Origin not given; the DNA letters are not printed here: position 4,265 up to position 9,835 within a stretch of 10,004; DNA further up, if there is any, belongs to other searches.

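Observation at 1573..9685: NfeD–flotillin pair tightly linked to a giant coiled-coil AAA+ ATPase: a candidate undescribed three-component membrane-microdomain system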

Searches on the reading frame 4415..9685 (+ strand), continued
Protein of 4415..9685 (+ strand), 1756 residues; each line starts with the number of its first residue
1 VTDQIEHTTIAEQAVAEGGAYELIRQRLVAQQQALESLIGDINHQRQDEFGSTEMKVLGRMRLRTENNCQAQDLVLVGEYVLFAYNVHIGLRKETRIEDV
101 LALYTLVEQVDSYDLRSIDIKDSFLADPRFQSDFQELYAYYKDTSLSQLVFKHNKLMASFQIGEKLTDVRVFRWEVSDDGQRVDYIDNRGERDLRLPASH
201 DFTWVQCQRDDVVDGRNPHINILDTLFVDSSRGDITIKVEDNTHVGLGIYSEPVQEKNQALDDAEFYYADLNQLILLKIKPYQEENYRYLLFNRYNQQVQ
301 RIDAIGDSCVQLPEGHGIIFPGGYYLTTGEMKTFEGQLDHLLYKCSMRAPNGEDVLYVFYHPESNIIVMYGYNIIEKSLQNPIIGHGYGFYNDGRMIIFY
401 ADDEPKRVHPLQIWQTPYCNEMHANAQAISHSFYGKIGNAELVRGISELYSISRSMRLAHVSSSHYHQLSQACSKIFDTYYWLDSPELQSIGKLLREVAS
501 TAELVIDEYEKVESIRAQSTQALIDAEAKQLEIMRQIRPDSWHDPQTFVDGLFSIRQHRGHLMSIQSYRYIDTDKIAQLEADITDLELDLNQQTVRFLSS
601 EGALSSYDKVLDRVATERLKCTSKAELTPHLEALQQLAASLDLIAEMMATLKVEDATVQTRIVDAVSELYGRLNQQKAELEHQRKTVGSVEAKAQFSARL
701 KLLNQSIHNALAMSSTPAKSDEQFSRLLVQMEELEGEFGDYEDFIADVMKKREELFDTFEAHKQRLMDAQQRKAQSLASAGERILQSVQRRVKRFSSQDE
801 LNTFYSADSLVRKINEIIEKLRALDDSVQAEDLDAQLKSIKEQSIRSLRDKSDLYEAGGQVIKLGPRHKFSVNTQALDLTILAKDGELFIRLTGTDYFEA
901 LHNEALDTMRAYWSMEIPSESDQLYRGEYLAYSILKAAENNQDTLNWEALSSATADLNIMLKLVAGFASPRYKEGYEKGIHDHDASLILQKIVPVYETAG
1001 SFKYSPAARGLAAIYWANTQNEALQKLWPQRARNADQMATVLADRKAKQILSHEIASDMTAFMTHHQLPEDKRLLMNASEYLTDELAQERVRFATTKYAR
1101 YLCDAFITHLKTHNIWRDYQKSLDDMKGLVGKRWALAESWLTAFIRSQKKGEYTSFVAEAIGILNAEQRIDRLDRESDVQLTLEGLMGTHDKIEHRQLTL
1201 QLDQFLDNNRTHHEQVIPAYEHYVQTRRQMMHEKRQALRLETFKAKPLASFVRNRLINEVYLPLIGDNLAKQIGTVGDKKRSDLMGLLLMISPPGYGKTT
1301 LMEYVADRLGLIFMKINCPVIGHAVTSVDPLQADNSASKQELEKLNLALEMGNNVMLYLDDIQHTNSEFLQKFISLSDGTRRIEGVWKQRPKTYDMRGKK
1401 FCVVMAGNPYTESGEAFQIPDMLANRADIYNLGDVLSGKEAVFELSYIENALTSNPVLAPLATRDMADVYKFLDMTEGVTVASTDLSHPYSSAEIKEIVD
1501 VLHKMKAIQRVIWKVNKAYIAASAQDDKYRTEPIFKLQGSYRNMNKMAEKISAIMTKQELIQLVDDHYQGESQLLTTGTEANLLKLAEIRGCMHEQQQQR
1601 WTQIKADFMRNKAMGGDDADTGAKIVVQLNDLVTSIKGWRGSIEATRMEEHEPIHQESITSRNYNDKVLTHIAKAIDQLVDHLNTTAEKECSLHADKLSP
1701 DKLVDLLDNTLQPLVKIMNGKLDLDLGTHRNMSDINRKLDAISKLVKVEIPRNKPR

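Call 74: get_annotated_region(hit=H3, flank=7000)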
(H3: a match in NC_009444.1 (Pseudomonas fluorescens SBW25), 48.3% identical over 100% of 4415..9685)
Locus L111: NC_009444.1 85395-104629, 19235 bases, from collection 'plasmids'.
description: Pseudomonas fluorescens SBW25 plasmid pQBR103, complete sequence
organism: Pseudomonas fluorescens SBW25 (NCBI taxid 216595)
taxonomy: Bacteria; Pseudomonadota; Gammaproteobacteria; Pseudomonadales; Pseudomonadaceae; Pseudomonas; Pseudomonas fluorescens; Pseudomonas fluorescens SBW25
host: -; source: -; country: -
typing (MOB-suite, as given by PLSDB): non-mobilizable; replicon rep_cluster_1081; mating-pair formation MPF_I
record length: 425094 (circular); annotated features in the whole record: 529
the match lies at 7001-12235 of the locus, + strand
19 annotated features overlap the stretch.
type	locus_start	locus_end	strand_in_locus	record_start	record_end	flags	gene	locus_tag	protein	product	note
CDS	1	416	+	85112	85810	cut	-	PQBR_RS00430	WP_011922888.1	PspA/IM30 family protein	-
CDS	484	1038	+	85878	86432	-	-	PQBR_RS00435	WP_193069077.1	rhomboid family intramembrane serine protease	-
CDS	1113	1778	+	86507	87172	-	-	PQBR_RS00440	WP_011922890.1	DUF2491 family protein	-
CDS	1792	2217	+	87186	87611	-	-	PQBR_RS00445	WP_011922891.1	DUF350 domain-containing protein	-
CDS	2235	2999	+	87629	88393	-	-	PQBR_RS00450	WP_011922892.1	DUF1190 domain-containing protein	-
CDS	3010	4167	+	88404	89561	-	-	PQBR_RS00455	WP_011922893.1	glutathionylspermidine synthase family protein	-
CDS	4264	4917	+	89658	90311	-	-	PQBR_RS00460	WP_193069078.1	hypothetical protein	-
CDS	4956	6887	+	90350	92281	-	-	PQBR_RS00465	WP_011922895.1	SPFH domain-containing protein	-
CDS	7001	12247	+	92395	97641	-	-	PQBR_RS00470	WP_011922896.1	DNA repair ATPase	-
CDS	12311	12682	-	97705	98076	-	-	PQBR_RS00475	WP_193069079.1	histone-like nucleoid-structuring protein, MvaT/MvaU family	GO:0071824 - protein-DNA complex organization [Evidence IEA]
CDS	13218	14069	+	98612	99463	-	-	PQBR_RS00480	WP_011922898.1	hypothetical protein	-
CDS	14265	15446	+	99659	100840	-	-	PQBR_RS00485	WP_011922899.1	C2H2-type zinc finger protein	-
CDS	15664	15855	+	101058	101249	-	-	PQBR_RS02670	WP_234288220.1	hypothetical protein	-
CDS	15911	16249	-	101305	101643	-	-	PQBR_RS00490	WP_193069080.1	hypothetical protein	-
CDS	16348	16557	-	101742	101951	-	-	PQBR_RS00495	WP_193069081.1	hypothetical protein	-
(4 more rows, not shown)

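Call 94: search_protein_families(library=pfam, proteins=[L110:4859-6904:+, L109:4640-6808:+, L111:4956-6887:+, L109:3786-4436:+, L110:4304-4738:+, L111:4264-4917:+], max_evalue=0.01)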
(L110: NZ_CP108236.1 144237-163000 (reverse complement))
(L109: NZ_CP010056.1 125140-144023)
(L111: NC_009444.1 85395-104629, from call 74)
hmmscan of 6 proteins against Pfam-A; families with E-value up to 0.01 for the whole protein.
L110:4859-6904:+ (681 aa): 0 families

L109:4640-6808:+ (722 aa): 0 families

L111:4956-6887:+ (643 aa): 1 family
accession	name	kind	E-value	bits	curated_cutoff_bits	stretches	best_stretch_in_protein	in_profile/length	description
PF01145.31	Band_7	-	9.3e-11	42.5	23.6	1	33-183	3-145/176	SPFH domain / Band 7 family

L109:3786-4436:+ (216 aa): 0 families

L110:4304-4738:+ (144 aa): 0 families

L111:4264-4917:+ (217 aa): 0 families

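Call 99: get_annotated_region(hit=H5, flank=6000)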
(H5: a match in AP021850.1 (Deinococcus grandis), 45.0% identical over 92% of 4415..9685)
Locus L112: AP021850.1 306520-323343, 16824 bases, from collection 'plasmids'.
description: Deinococcus grandis ATCC 43672 plasmid: pDEGR-1 DNA, complete genome
organism: Deinococcus grandis (NCBI taxid 57498)
taxonomy: Bacteria; Deinococcota; Deinococci; Deinococcales; Deinococcaceae; Deinococcus; Deinococcus grandis
host: -; source: -; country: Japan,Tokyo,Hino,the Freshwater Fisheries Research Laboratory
typing (MOB-suite, as given by PLSDB): non-mobilizable
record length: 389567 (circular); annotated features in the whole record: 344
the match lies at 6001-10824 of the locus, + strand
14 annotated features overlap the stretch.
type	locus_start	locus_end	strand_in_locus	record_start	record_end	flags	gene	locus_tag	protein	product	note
CDS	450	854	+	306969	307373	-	-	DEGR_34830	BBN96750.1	hypothetical protein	-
CDS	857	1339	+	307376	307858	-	-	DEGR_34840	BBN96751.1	hypothetical protein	-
CDS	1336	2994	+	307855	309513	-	-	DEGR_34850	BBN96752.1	hypothetical protein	-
CDS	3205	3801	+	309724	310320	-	-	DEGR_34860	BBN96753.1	hypothetical protein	-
CDS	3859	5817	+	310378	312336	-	-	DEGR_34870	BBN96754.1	hypothetical protein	-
CDS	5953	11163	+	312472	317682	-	-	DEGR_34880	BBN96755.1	hypothetical protein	-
CDS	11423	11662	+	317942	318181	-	-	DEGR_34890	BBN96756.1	copper chaperone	-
CDS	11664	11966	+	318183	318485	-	-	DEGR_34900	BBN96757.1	hypothetical protein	-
CDS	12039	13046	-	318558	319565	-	-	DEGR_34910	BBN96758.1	esterase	-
CDS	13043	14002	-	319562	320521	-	murQ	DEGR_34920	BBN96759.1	N-acetylmuramic acid 6-phosphate etherase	-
CDS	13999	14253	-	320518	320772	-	-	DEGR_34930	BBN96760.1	hypothetical protein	-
CDS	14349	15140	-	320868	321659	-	-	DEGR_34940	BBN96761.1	hypothetical protein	-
CDS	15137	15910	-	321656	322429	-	-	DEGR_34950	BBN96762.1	GntR family transcriptional regulator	-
CDS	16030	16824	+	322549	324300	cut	-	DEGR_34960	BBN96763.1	hypothetical protein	-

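Call 100: get_annotated_region(hit=H9, flank=6000)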
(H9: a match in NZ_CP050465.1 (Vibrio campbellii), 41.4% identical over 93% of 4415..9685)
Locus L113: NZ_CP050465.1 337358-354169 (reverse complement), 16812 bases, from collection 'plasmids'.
description: Vibrio campbellii strain LJC015 plasmid unnamed1, complete sequence
organism: Vibrio campbellii (NCBI taxid 680)
taxonomy: Bacteria; Pseudomonadota; Gammaproteobacteria; Vibrionales; Vibrionaceae; Vibrio; Vibrio campbellii
host: -; source: single cell,seawater; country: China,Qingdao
typing (MOB-suite, as given by PLSDB): non-mobilizable
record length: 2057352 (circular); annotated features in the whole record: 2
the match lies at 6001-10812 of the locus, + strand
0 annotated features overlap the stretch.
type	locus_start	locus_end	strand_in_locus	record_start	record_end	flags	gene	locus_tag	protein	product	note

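Call 117: find_encoding_contigs(protein=P0001, flank=8000, max_places=2)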
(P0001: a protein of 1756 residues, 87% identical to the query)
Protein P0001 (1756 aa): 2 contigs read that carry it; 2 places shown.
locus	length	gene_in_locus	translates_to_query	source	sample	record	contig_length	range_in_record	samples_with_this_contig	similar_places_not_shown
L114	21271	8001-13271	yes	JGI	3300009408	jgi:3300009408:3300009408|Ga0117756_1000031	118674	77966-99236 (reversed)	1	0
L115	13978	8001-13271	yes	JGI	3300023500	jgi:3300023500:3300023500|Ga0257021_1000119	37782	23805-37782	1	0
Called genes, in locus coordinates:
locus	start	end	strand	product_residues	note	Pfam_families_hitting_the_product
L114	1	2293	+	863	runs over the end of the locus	PF01624:MutS_I, PF05188:MutS_II, PF05192:MutS_III, PF05190:MutS_IV, PF00488:MutS_V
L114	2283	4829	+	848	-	PF08335:GlnD_UR_UTase, PF27444:GlnD_3rd, PF01966:HD, PF01842:ACT (weak), PF26956:ACT_ACR_D1 (weak)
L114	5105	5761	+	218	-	-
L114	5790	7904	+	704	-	-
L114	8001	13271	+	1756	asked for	PF12458:DUF3686, PF00004:AAA (faint), PF07728:AAA_5 (faint), PF25472:DUF7902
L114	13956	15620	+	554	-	PF14104:DUF4277, PF01609:DDE_Tnp_1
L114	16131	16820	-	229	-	PF20582:UPF0758_N, PF04002:RadC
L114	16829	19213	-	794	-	PF00912:Transgly, PF00905:Transpeptidase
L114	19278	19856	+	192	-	-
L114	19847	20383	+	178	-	PF07963:N_methyl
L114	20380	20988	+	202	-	PF07963:N_methyl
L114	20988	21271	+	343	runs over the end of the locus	PF14341:PilX_N (weak)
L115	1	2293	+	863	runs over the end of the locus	PF01624:MutS_I, PF05188:MutS_II, PF05192:MutS_III, PF05190:MutS_IV, PF00488:MutS_V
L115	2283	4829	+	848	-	PF08335:GlnD_UR_UTase, PF27444:GlnD_3rd, PF01966:HD, PF01842:ACT (weak), PF26956:ACT_ACR_D1 (weak)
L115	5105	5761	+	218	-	-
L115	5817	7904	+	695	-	-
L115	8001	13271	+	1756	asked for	PF12458:DUF3686, PF00004:AAA (faint), PF07728:AAA_5 (faint), PF25472:DUF7902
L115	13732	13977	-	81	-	?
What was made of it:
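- The nearest relative has the module between mutS-glnD and radC-PBP (call 117).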
